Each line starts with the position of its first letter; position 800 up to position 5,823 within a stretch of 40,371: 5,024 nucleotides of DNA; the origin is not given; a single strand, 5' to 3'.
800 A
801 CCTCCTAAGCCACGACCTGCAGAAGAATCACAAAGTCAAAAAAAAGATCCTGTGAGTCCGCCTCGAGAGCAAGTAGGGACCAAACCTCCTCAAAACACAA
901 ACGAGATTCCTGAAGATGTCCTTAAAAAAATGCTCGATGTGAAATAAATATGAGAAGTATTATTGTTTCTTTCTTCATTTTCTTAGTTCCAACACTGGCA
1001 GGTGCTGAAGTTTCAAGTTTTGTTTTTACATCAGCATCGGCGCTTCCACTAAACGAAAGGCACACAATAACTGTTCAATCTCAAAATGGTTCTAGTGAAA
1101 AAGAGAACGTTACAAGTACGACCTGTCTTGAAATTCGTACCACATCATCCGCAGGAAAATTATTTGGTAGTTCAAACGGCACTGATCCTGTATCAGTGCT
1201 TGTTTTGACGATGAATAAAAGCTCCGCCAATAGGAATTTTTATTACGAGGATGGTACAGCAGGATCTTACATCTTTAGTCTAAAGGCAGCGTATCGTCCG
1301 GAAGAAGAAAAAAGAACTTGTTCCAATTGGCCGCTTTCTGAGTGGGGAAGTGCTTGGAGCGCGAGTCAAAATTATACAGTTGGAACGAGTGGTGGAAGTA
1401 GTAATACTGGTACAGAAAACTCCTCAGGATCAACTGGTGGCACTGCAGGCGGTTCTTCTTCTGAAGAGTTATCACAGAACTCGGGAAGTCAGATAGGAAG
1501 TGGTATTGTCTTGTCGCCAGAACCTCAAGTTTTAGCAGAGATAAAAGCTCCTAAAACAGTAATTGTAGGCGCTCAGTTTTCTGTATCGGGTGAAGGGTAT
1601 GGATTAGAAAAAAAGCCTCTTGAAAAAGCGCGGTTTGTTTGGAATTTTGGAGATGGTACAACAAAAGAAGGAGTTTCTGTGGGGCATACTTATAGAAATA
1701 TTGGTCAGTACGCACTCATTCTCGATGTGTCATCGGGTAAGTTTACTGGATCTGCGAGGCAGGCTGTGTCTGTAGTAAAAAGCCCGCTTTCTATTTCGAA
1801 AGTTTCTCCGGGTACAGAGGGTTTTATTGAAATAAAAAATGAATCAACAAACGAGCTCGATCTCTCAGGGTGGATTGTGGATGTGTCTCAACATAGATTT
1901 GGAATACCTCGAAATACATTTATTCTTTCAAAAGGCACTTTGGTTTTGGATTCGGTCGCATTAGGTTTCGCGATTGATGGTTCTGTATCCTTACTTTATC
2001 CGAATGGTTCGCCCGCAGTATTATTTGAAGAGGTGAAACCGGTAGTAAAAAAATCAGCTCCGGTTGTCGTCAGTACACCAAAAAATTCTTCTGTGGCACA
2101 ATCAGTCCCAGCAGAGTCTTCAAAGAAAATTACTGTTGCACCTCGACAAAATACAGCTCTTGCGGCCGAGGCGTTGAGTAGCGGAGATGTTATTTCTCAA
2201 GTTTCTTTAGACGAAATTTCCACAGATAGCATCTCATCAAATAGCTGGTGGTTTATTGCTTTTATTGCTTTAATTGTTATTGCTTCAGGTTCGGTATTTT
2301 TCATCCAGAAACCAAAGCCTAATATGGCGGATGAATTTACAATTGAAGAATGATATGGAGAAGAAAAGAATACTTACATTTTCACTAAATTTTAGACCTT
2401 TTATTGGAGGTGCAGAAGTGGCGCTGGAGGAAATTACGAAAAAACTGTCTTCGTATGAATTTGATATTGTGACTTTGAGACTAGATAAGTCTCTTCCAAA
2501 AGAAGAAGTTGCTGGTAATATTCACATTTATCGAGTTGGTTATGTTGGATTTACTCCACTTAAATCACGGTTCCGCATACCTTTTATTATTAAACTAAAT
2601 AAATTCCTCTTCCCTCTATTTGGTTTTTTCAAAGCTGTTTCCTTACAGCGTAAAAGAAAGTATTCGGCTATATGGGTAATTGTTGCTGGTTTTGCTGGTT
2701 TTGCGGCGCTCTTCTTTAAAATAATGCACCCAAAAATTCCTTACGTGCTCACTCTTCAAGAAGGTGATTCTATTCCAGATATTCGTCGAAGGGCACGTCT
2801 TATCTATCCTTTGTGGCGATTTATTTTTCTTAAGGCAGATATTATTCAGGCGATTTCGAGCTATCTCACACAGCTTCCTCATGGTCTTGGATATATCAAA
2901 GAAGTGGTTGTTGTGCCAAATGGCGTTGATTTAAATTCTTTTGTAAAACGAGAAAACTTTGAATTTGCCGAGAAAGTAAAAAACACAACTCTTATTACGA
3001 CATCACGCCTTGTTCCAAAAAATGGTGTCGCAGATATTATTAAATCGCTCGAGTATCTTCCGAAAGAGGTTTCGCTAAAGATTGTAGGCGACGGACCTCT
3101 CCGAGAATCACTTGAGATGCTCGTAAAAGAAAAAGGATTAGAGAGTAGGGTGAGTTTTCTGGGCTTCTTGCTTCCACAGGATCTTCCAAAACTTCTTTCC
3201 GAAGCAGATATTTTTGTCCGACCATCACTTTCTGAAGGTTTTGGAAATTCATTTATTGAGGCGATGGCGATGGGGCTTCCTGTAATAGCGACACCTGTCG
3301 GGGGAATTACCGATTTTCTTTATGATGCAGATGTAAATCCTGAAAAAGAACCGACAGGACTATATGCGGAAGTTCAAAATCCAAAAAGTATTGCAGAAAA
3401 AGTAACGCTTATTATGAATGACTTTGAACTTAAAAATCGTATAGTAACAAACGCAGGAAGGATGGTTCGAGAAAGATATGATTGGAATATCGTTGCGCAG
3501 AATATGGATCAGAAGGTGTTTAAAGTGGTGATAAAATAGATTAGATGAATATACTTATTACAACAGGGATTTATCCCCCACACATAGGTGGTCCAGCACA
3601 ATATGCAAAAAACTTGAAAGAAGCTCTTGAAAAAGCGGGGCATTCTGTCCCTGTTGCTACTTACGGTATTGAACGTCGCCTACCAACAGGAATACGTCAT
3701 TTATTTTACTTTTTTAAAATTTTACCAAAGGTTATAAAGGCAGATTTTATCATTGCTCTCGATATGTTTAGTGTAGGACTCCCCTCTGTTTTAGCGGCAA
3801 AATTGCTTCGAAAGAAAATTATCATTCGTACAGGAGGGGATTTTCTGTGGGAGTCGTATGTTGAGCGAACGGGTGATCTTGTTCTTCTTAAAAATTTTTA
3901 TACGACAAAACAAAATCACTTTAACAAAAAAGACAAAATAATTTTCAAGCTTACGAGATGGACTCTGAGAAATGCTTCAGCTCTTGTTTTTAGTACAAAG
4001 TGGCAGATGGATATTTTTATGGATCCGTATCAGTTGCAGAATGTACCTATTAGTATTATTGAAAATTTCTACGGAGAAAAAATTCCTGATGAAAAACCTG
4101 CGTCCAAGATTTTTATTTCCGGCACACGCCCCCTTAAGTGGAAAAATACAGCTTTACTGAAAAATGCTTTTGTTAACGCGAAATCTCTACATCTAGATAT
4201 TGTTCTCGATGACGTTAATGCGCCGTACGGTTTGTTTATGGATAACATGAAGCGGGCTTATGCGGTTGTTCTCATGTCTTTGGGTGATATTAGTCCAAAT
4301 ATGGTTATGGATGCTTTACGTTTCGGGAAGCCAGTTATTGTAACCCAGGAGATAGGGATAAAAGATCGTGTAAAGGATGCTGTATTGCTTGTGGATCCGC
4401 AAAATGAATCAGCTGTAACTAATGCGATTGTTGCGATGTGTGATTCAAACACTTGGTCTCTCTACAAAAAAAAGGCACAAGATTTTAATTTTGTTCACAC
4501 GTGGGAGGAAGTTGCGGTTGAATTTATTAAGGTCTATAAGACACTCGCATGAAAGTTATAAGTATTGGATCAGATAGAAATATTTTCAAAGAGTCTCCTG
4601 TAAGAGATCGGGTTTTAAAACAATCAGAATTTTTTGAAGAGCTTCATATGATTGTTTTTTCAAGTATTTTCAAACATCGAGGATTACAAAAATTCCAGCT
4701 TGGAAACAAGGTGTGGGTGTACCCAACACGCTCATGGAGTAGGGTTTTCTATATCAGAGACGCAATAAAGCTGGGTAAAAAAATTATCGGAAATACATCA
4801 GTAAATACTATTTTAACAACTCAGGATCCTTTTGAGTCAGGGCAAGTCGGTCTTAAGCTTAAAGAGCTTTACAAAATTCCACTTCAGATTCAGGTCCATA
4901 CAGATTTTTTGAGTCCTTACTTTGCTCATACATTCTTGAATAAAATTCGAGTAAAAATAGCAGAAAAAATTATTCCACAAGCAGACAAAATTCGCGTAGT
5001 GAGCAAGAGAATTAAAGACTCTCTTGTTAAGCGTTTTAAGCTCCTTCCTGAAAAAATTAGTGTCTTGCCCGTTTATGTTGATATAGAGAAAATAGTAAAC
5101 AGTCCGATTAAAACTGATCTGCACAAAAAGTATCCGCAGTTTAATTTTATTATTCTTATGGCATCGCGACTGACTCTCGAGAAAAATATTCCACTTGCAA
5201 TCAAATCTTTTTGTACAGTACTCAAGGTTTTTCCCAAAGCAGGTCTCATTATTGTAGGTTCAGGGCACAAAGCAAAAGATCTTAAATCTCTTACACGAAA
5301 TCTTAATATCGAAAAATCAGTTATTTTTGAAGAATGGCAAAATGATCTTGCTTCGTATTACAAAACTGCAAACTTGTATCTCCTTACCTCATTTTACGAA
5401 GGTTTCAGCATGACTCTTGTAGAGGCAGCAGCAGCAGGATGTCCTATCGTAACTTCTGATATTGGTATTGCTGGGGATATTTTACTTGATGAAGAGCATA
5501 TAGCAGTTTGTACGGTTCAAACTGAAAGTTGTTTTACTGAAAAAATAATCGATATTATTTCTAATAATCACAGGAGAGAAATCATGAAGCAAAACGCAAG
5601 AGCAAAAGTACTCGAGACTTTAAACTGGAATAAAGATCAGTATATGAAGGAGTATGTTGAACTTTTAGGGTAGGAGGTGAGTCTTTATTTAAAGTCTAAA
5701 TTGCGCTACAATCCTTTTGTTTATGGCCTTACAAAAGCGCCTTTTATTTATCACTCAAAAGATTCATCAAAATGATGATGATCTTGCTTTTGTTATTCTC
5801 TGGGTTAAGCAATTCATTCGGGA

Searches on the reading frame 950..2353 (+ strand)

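Call 45: search_protein_families(library=pfam, proteins=[window:950-2353:+], max_evalue=0.001)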
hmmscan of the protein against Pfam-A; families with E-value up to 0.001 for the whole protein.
window:950-2353:+ (467 aa): 3 families
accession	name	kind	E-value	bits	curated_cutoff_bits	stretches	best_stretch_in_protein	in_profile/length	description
PF18911.6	PKD_4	-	1.8e-09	38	27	1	197-265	7-73/85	PKD domain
PF00932.25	LTD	-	1.7e-06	28.8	34.3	1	277-333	5-67/109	Lamin Tail Domain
PF00801.26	PKD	-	2.5e-06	27.8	23.5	1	223-263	26-68/80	PKD domain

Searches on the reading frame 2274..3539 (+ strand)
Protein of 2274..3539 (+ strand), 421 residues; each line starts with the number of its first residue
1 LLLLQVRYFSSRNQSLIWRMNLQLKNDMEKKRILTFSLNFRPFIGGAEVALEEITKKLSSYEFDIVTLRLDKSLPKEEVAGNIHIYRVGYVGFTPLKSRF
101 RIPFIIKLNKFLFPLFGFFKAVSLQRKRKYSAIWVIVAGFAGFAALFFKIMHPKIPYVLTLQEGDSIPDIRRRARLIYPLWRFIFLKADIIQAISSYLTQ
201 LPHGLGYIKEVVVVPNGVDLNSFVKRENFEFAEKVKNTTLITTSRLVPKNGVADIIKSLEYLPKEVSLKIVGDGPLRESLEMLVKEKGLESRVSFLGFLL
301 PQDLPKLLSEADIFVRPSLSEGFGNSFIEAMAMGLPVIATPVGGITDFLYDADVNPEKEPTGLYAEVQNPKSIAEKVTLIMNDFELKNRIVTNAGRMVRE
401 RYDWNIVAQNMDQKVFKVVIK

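Call 45: search_protein_families(library=pfam, proteins=[window:2274-3539:+], max_evalue=0.001)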
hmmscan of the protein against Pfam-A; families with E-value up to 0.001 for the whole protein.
window:2274-3539:+ (421 aa): 6 families
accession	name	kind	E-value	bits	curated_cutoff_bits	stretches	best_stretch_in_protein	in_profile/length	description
PF00534.26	Glycos_transf_1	-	4.1e-34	118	26.4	1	228-394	6-169/172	Glycosyl transferases group 1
PF13692.12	Glyco_trans_1_4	-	2.2e-30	106.2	27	1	239-383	3-142/142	Glycosyl transferases group 1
PF13439.12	Glyco_transf_4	-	2.8e-11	44.2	28.5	1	44-221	1-169/170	Glycosyltransferase Family 4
PF20706.3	GT4-conflict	-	3.1e-09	36.7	26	1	302-410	273-384/385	Family 4 Glycosyltransferase in conflict systems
PF13579.12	Glyco_trans_4_4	-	5.6e-08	33.7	29.7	1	45-217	1-158/158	Glycosyl transferase 4-like domain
PF13524.12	Glyco_trans_1_2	-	6.6e-06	26.6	25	1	258-411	8-142/144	Glycosyl transferase-like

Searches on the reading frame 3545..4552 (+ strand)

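Call 45: search_protein_families(library=pfam, proteins=[window:3545-4552:+], max_evalue=0.001)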
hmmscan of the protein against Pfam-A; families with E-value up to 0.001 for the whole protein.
window:3545-4552:+ (335 aa): 4 families
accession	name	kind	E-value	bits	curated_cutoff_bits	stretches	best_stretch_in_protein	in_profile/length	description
PF13439.12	Glyco_transf_4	-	1.2e-06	29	28.5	1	14-174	1-164/170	Glycosyltransferase Family 4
PF13692.12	Glyco_trans_1_4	-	2.2e-06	28.4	27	1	235-299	74-140/142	Glycosyl transferases group 1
PF13579.12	Glyco_trans_4_4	-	0.00012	23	29.7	0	15-84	1-89/158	Glycosyl transferase 4-like domain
PF00534.26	Glycos_transf_1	-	0.00027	20.9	26.4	0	235-299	90-156/172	Glycosyl transferases group 1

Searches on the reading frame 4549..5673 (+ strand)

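Call 45: search_protein_families(library=pfam, proteins=[window:4549-5673:+], max_evalue=0.001)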
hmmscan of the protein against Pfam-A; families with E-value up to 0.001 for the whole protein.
window:4549-5673:+ (374 aa): 5 families
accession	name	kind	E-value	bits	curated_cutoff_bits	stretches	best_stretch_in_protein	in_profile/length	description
PF00534.26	Glycos_transf_1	-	8.5e-33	113.7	26.4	1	199-352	15-171/172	Glycosyl transferases group 1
PF13692.12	Glyco_trans_1_4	-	2e-24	86.9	27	1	201-339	3-142/142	Glycosyl transferases group 1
PF13439.12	Glyco_transf_4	-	3.3e-09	37.4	28.5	1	88-180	75-169/170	Glycosyltransferase Family 4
PF20706.3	GT4-conflict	-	4e-09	36.4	26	1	134-310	136-319/385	Family 4 Glycosyltransferase in conflict systems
PF13524.12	Glyco_trans_1_2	-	2.2e-06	28.1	25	1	262-361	23-136/144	Glycosyl transferase-like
